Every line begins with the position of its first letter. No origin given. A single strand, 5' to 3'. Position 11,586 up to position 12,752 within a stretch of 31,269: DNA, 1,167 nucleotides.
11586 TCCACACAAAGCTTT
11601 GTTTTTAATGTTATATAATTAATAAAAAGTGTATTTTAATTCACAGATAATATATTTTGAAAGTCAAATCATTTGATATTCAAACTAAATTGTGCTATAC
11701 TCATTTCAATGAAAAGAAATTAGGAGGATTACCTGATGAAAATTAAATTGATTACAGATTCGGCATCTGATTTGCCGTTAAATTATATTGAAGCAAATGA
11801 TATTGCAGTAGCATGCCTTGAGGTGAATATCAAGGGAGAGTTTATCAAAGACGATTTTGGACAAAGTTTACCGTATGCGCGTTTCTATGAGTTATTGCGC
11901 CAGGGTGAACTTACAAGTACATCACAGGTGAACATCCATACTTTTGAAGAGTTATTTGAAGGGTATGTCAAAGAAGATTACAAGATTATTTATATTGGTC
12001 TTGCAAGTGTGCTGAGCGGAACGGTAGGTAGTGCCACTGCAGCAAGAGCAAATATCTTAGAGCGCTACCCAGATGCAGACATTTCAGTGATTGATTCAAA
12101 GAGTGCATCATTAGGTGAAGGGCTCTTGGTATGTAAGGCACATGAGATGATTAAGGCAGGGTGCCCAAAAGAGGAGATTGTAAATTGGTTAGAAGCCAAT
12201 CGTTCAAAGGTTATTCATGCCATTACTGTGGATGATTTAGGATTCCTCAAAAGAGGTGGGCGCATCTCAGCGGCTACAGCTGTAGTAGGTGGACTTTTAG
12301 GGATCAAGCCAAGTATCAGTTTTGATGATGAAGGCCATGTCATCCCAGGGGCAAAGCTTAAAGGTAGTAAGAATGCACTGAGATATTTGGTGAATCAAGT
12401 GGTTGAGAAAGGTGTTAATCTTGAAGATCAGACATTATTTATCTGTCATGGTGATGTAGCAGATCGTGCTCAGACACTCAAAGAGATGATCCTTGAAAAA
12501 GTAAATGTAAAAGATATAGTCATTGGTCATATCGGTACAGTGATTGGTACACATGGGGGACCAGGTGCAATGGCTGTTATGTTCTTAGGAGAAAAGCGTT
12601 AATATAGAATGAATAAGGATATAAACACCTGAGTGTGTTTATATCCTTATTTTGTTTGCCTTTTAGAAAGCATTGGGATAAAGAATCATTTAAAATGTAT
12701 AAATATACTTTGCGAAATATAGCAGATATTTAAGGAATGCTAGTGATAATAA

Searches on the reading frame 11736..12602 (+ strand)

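Call 36: search_protein_families(library=pfam, proteins=[window:11736-12602:+], max_evalue=0.0001)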
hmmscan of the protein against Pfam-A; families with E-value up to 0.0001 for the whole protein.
window:11736-12602:+ (288 aa): 1 family
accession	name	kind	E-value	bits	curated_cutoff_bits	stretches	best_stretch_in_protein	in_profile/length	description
PF02645.21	DegV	-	3.6e-78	263.2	27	1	2-284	1-278/280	Uncharacterised protein, DegV family COG1307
